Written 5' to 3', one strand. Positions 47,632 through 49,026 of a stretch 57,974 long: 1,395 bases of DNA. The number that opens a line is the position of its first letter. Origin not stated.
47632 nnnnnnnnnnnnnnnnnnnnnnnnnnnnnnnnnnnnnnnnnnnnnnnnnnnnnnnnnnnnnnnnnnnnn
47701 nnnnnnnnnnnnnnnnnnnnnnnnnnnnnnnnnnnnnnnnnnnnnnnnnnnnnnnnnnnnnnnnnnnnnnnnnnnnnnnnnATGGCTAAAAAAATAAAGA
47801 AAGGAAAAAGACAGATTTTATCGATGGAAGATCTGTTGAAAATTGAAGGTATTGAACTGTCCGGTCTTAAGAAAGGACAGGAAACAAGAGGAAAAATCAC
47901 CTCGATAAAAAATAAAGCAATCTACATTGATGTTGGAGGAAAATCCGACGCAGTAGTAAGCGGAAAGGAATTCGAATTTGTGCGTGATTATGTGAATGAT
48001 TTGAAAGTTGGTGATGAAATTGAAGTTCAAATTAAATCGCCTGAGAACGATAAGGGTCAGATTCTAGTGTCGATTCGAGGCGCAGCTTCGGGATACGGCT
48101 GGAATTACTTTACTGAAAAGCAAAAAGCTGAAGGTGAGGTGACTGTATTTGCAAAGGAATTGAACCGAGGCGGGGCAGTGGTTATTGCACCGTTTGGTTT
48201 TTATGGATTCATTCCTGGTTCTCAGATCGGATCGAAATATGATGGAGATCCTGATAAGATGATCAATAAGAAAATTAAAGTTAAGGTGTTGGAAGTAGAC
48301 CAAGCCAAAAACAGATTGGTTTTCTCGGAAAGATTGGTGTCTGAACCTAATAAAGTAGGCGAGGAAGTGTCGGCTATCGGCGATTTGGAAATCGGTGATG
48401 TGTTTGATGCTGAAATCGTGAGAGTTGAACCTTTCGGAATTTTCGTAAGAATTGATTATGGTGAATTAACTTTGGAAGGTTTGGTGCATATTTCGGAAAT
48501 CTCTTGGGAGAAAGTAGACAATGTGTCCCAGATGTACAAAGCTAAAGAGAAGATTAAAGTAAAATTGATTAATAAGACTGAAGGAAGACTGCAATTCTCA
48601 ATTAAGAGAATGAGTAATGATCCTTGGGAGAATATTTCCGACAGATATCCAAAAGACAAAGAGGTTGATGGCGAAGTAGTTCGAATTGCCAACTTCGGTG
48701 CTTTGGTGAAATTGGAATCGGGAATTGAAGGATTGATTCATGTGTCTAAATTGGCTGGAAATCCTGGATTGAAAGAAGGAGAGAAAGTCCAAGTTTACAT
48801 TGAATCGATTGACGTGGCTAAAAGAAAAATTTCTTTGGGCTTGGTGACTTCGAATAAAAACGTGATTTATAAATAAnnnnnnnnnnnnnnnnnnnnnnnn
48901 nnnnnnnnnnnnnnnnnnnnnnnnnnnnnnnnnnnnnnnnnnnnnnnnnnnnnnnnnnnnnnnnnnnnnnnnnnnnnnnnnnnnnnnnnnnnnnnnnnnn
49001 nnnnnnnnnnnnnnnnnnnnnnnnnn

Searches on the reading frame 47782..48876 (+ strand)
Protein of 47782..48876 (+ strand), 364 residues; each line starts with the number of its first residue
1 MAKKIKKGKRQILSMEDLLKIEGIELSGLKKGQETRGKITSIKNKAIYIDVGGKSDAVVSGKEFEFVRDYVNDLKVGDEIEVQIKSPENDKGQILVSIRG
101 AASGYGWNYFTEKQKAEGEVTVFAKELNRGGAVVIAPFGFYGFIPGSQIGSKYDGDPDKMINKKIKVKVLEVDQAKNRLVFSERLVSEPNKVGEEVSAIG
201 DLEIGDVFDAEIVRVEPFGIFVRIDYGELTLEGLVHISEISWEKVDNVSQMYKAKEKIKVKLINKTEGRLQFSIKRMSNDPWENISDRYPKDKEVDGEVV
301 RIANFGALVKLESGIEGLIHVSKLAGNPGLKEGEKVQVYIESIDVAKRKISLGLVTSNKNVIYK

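Call 9: search_protein_families(library=pfam, proteins=[window:47782-48876:+], max_evalue=0.001)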
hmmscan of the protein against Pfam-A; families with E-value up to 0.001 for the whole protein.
window:47782-48876:+ (364 aa): 5 families
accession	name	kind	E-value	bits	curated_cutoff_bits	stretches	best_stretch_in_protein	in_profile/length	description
PF00575.29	S1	-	1.1e-46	157.5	22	4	202-275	2-74/74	S1 RNA binding domain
PF25522.1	OB_cyt-4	-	2.7e-07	31.4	27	0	195-218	45-67/77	Mitochondrial protein cyt-4, OB-fold domain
PF24685.1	OB_RRP5_4th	-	2.9e-06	27.6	31.5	1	203-264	7-70/92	RRP5 OB-fold domain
PF18614.7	RNase_II_C_S1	-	4.7e-06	26.8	26.6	0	322-354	26-58/59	RNase II-type exonuclease C-terminal S1 domain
PF23459.1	S1_RRP5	-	1.6e-05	25.8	27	0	291-352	3-70/72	RRP5 S1 domain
